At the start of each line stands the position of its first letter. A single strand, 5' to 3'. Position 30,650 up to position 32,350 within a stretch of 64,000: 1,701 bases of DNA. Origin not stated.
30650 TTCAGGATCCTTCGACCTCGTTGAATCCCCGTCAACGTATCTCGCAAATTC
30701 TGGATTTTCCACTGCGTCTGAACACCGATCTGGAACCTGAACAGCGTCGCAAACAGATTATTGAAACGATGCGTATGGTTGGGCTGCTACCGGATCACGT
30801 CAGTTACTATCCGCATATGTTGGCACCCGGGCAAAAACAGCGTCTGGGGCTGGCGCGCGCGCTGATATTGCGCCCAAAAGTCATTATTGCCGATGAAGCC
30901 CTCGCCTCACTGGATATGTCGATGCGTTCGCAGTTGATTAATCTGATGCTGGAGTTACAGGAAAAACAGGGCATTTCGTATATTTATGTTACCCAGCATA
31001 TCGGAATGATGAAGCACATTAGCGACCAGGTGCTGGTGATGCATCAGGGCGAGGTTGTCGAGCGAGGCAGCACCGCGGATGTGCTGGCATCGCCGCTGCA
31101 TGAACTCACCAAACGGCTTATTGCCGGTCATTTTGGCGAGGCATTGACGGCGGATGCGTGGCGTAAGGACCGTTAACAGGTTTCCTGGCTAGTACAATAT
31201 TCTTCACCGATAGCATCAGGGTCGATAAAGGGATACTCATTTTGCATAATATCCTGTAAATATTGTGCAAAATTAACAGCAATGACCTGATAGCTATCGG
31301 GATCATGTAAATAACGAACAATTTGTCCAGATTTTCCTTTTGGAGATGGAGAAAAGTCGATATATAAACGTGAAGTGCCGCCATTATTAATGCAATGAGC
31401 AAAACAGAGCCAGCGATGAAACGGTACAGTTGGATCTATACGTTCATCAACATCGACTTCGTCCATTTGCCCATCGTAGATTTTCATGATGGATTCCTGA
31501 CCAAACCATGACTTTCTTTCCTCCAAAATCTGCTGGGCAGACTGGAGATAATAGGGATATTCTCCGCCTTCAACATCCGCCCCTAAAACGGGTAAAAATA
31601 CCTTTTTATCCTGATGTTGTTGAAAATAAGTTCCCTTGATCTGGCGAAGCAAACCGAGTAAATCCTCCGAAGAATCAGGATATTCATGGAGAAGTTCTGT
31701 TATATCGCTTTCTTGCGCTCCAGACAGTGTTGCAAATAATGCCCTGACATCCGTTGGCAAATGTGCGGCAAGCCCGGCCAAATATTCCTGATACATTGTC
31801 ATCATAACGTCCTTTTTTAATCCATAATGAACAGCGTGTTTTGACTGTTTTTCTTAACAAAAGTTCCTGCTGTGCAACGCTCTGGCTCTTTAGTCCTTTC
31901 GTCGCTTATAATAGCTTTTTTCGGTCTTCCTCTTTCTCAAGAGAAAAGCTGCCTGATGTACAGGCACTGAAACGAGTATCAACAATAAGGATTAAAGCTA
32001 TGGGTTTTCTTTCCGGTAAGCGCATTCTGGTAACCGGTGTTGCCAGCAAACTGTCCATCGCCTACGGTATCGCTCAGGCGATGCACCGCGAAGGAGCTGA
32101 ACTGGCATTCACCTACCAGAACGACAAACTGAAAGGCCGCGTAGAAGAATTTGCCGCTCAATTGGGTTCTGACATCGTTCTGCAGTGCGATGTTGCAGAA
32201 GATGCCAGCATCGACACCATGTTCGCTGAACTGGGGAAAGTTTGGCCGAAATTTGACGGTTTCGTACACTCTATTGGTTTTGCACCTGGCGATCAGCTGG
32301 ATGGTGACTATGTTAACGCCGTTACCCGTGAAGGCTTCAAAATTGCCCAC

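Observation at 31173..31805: Low-GC 210-aa ORF convergent with sapF, possibly an orphan SUKH-type immunity-like protein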

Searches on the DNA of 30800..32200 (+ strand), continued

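Call 63: get_annotated_region(hit=H69, flank=6000)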
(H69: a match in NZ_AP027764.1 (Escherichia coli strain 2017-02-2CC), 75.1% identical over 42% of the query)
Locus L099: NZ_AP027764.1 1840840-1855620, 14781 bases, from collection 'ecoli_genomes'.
description: Escherichia coli strain 2017-02-2CC chromosome, complete genome
organism: Escherichia coli strain 2017-02-2CC (NCBI taxid 562)
replicon: chromosome; assembly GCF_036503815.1
host: Homo sapiens; source: feces; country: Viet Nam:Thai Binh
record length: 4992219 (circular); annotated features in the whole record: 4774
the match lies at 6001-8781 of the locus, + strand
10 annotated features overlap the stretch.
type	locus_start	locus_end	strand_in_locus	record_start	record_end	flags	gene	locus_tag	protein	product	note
CDS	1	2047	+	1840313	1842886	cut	-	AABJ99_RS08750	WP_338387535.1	DUF6493 family protein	-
CDS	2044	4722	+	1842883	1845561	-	-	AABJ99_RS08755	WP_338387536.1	DUF6493 family protein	-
CDS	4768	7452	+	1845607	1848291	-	-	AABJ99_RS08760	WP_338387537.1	DUF6493 family protein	-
CDS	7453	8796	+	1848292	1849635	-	-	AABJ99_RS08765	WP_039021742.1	SWIM zinc finger family protein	-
CDS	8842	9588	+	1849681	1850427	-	yegW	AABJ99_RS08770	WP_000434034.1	GntR family transcriptional regulator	-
CDS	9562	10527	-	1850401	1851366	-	yegV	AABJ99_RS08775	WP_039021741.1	carbohydrate kinase family protein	-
CDS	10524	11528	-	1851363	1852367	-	yegU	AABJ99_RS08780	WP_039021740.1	ADP-ribosylglycohydrolase family protein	-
CDS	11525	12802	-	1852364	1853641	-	yegT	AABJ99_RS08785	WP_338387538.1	nucleoside permease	-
CDS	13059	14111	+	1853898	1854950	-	fbaB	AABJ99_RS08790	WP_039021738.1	class I fructose-bisphosphate aldolase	-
CDS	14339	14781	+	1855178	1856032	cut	gatY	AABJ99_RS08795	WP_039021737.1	tagatose-bisphosphate aldolase subunit GatY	-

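Call 68: get_annotated_region(hit=H54, flank=9000)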
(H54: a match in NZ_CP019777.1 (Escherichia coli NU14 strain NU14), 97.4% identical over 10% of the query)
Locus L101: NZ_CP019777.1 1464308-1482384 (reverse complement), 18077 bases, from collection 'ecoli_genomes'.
description: Escherichia coli NU14 chromosome, complete genome
organism: Escherichia coli NU14 strain NU14 (NCBI taxid 569579)
replicon: chromosome; assembly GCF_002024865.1
host: Homo sapiens; source: urine; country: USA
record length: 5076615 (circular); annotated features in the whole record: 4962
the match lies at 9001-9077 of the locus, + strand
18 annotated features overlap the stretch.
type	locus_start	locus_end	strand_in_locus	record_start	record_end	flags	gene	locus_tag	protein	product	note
CDS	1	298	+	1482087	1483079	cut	sapD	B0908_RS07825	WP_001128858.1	peptide ABC transporter ATP-binding protein SapD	-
CDS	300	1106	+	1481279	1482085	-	sapF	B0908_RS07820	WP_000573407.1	peptide ABC transporter ATP-binding protein SapF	-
CDS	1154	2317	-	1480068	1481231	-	-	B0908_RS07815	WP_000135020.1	multidrug effflux MFS transporter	-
CDS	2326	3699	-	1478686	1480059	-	-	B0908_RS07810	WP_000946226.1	efflux transporter outer membrane subunit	-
CDS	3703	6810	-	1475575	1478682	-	-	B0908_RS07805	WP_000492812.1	efflux RND transporter permease subunit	-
CDS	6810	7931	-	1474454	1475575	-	-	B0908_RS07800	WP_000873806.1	efflux RND transporter periplasmic adaptor subunit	-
CDS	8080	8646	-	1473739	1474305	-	-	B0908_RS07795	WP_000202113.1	TetR/AcrR family transcriptional regulator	-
CDS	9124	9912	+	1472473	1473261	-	fabI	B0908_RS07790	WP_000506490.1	enoyl-ACP reductase FabI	-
CDS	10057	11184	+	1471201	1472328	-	yciW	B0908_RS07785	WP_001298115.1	carboxymuconolactone decarboxylase family protein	-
CDS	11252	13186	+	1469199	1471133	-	rnb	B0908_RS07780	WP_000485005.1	exoribonuclease II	-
CDS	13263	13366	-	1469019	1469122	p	-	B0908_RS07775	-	hypothetical protein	frameshifted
CDS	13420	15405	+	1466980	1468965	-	pdeR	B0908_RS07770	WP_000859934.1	cyclic di-GMP phosphodiesterase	-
CDS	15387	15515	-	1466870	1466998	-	ymiD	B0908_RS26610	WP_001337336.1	protein YmiD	-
CDS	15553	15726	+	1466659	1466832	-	yciZ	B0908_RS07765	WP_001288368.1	YciZ family protein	-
CDS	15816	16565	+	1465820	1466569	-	yciT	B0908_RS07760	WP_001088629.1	DNA-binding transcriptional regulator YciT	-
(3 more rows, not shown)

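Call 80: search_rna_families(source=window, start=30800, end=32200, threshold=evalue, max_evalue=1)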
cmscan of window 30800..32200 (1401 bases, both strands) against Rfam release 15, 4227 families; matches with E-value up to 1: 1.
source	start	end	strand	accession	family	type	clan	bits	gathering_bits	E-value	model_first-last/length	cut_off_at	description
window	30923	31038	+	RF00223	IRES_Bip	Cis-reg; IRES;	-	11.1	40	0.92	1-263/263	no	bip internal ribosome entry site (IRES)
